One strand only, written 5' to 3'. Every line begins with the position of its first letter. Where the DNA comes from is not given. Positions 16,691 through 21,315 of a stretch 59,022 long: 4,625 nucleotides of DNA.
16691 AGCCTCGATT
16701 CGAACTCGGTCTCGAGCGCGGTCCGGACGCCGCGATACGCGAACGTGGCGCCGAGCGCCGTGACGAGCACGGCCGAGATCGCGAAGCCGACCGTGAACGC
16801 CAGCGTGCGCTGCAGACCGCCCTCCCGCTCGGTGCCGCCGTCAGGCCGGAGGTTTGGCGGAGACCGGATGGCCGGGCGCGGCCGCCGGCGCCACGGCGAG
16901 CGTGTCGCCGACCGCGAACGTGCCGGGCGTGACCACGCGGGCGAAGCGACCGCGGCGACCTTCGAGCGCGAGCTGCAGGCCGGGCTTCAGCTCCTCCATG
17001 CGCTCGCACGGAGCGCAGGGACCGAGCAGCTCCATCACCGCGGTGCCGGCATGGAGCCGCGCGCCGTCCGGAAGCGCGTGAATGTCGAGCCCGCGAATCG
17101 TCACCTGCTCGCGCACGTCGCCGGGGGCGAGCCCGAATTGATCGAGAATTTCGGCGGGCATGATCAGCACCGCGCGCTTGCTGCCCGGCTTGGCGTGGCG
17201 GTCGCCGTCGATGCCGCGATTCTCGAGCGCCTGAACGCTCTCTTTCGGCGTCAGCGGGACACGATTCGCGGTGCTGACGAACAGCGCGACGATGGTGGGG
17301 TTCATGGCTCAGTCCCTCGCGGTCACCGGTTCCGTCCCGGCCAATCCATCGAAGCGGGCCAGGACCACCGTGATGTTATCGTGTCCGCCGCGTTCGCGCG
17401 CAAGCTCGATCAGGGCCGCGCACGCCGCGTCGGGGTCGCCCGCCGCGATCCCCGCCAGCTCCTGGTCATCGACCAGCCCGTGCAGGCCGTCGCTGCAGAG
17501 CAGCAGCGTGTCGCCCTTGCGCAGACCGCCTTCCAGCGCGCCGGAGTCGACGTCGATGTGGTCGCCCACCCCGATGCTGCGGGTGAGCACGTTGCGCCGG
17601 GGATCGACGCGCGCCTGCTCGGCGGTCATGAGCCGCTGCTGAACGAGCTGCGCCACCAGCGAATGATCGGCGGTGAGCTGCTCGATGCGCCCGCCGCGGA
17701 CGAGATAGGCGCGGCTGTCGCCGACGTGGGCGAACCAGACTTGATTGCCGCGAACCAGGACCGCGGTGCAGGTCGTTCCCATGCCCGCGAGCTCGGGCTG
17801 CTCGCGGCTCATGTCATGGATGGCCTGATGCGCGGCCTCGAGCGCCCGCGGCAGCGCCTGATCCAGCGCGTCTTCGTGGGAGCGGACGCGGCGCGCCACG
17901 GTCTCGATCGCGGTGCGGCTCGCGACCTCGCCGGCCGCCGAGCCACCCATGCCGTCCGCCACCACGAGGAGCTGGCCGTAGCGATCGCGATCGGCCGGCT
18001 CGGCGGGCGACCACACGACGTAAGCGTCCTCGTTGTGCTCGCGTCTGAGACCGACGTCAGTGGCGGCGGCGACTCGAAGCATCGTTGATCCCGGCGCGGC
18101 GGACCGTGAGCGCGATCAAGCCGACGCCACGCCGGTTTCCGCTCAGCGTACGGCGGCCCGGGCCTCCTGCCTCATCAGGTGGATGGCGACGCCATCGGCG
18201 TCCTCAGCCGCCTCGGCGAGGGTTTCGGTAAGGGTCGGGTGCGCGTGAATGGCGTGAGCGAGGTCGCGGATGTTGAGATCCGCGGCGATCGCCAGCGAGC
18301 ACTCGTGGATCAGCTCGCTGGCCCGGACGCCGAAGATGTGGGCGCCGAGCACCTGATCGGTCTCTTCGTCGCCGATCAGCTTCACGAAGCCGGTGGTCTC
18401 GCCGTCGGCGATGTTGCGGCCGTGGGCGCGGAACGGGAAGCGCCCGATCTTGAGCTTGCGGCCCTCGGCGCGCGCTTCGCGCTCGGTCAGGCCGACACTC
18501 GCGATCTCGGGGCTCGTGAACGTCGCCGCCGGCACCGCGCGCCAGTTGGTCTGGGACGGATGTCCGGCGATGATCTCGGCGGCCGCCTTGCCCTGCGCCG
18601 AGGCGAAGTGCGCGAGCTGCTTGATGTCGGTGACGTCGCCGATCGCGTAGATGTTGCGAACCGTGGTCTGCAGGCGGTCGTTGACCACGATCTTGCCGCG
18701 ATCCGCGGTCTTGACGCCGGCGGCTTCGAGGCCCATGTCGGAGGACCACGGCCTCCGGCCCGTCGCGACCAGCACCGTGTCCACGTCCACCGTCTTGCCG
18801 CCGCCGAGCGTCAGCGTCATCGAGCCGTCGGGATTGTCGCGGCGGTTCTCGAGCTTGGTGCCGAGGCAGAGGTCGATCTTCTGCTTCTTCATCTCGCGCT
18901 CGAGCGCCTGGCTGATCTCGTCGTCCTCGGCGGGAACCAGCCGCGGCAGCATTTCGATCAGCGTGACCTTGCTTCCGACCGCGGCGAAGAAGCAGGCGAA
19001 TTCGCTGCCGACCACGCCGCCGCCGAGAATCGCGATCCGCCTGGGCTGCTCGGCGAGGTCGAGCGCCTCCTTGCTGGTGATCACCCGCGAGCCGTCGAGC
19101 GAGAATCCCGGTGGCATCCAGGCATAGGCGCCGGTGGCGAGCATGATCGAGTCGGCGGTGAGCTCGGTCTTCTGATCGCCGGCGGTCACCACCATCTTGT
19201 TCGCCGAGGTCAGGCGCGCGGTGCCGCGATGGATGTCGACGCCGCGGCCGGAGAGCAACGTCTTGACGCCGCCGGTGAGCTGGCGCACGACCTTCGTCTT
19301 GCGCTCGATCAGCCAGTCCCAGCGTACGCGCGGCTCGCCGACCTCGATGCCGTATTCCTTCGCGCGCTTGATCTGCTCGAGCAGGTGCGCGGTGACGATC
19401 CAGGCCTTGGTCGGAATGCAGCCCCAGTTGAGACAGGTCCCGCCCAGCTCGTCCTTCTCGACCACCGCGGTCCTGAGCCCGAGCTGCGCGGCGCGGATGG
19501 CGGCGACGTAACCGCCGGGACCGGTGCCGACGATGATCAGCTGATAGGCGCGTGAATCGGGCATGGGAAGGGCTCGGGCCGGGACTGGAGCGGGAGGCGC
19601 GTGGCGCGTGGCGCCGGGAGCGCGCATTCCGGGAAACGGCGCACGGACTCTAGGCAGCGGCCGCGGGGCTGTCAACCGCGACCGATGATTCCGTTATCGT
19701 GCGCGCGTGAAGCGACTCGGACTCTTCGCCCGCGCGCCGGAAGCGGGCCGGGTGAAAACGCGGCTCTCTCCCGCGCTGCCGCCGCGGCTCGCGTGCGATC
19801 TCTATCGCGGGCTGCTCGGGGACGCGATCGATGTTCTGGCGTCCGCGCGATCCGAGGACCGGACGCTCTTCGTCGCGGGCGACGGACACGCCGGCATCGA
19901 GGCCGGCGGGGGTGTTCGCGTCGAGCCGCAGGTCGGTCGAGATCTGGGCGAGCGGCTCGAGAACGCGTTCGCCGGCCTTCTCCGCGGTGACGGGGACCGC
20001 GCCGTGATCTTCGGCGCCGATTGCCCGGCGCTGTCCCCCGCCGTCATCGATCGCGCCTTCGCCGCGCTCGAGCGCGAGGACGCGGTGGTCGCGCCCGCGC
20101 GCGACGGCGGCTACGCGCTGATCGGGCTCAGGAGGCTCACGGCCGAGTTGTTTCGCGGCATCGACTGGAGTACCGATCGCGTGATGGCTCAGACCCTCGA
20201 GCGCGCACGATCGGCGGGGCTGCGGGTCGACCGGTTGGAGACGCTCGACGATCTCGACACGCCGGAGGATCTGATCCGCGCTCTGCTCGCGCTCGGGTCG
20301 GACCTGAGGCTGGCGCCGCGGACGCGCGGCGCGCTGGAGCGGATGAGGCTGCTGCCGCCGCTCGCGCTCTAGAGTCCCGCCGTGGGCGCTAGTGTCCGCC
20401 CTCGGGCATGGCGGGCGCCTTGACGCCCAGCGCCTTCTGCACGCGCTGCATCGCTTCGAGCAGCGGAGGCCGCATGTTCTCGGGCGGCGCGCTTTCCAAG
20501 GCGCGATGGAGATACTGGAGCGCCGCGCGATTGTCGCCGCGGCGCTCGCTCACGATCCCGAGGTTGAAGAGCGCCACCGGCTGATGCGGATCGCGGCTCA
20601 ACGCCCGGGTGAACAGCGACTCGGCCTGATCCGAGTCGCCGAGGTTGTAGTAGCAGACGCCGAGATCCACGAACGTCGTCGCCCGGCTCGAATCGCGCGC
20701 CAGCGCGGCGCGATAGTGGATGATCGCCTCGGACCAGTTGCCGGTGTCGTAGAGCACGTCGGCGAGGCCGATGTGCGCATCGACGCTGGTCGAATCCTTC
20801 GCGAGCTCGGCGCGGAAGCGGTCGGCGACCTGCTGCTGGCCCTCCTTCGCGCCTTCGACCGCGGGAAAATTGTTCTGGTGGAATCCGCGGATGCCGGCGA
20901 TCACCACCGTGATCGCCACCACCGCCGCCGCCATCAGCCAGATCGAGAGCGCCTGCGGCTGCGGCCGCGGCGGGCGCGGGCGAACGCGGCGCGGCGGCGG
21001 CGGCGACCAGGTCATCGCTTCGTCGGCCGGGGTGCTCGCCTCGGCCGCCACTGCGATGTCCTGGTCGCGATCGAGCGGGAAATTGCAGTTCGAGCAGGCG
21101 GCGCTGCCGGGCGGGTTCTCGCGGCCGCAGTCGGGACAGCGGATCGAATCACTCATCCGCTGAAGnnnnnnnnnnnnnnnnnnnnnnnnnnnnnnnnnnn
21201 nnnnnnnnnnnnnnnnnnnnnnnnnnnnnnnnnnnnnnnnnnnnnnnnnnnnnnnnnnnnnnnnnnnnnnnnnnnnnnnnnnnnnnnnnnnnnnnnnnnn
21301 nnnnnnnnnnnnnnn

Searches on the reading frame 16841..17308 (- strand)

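Call 41: search_protein_families(library=pfam, proteins=[window:16841-17308:-], max_evalue=0.001)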
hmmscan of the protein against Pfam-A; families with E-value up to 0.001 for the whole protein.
window:16841-17308:- (155 aa): 1 family
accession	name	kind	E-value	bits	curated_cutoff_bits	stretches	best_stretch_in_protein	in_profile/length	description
PF03473.23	MOSC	-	5.6e-10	39.7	22.7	1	44-137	9-119/120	MOSC domain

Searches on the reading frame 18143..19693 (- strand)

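Call 15: search_protein_families(library=pfam, proteins=[window:18143-19693:-], max_evalue=0.001)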
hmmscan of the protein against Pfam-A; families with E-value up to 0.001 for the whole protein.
window:18143-19693:- (516 aa): 13 families
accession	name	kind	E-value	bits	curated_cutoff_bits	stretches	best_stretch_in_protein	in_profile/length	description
PF07992.20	Pyr_redox_2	-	3.9e-73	246.8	26.1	1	50-368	1-291/291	Pyridine nucleotide-disulphide oxidoreductase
PF02852.28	Pyr_redox_dim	-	2e-37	128.2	25.3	1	387-496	1-110/110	Pyridine nucleotide-disulphide oxidoreductase, dimerisation domain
PF00070.33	Pyr_redox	-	3.3e-22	79.3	22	1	219-293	1-75/82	Pyridine nucleotide-disulphide oxidoreductase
PF13738.12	Pyr_redox_3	-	1.2e-13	51.4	30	2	174-352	119-305/305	Pyridine nucleotide-disulphide oxidoreductase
PF03486.20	HI0933_like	-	9.4e-11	42.1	50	0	257-337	108-187/244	HI0933-like protein Rossmann domain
PF01134.28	GIDA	-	1.9e-08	34.3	22.1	1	52-190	2-151/391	Glucose inhibited division protein A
PF13450.12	NAD_binding_8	-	1.6e-07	31.9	21.9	1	54-89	1-37/68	NAD(P)-binding Rossmann-like domain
PF01266.30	DAO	-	1.5e-06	28.4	27.9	0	219-248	1-30/353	FAD dependent oxidoreductase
PF12831.13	FAD_oxidored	-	1.8e-06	28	27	1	52-87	2-38/416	FAD dependent oxidoreductase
PF00890.30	FAD_binding_2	-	4.9e-06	26.4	20.4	1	52-88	2-38/414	FAD binding domain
PF02737.24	3HCDH_N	-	5.9e-06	26.8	22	1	220-282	2-57/180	3-hydroxyacyl-CoA dehydrogenase, NAD binding domain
PF13434.12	Lys_Orn_oxgnase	-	0.00013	21.6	21.3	1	170-258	138-231/339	L-lysine 6-monooxygenase/L-ornithine 5-monooxygenase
PF01262.27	AlaDh_PNT_C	-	0.00066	19.6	23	0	216-253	27-64/214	Alanine dehydrogenase/PNT, C-terminal domain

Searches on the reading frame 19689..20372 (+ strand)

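Call 41: search_protein_families(library=pfam, proteins=[window:19689-20372:+], max_evalue=0.001)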
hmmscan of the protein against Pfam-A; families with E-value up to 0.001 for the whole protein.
window:19689-20372:+ (227 aa): 3 families
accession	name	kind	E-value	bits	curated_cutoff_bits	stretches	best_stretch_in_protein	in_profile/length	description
PF09837.15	DUF2064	-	1.1e-31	109.6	25.8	1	48-162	3-120/120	Uncharacterized protein conserved in bacteria (DUF2064)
PF01983.22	CofC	-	3.3e-11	43.2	22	1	21-200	12-184/217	Guanylyl transferase CofC like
PF12804.13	NTP_transf_3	-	0.0001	23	27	1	90-153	73-140/160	MobA-like NTP transferase domain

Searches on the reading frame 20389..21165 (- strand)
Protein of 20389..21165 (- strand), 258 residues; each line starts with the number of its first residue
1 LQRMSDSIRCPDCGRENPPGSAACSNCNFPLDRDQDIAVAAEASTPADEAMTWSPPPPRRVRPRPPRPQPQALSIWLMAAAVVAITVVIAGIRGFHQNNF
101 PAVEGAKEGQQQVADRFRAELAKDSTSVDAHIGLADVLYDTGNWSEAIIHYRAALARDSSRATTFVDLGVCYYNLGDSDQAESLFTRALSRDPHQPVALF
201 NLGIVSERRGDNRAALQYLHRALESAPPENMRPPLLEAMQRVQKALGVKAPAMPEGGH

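Call 41: search_protein_families(library=pfam, proteins=[window:20389-21165:-], max_evalue=0.001)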
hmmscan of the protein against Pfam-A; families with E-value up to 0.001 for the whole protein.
window:20389-21165:- (258 aa): 18 families
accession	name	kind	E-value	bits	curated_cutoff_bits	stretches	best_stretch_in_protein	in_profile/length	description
PF13424.12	TPR_12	-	2.8e-20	72.7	30.1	2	131-191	6-74/77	Tetratricopeptide repeat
PF07719.23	TPR_2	-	5.1e-20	70.3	27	2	166-194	5-33/34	Tetratricopeptide repeat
PF00515.34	TPR_1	-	6.4e-18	64.2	27.8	1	165-194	4-33/34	Tetratricopeptide repeat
PF13432.12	TPR_16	-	4.8e-16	59.3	32.7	2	172-228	7-63/65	Tetratricopeptide repeat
PF13176.12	TPR_7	-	3.1e-15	55.3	27.9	0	167-193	4-32/36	Tetratricopeptide repeat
PF14559.12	TPR_19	-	1.7e-14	54.3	25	2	176-228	5-57/68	Tetratricopeptide repeat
PF13428.12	TPR_14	-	2.4e-12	46.7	23.5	1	167-203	6-42/44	Tetratricopeptide repeat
PF13431.12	TPR_17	-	1e-11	44.6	24.4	1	184-217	1-34/34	Tetratricopeptide repeat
PF13181.12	TPR_8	-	2.6e-10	40.1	25.7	1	165-194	4-33/34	Tetratricopeptide repeat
PF13174.12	TPR_6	-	4.9e-10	39.8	26.3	0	168-193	6-31/33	Tetratricopeptide repeat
PF13374.12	TPR_10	-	6.3e-09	36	27.5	0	134-157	8-31/42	Tetratricopeptide repeat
PF13414.12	TPR_11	-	1.2e-08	34.9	26.8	1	136-176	2-42/42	TPR repeat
PF13371.12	TPR_9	-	2.3e-06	28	35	1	171-231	4-61/73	Tetratricopeptide repeat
PF07721.20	TPR_4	-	4.3e-06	27.3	27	0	166-184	5-23/26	Tetratricopeptide repeat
PF13240.11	Zn_Ribbon_1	-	0.00013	22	25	1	10-31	2-23/23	zinc-ribbon domain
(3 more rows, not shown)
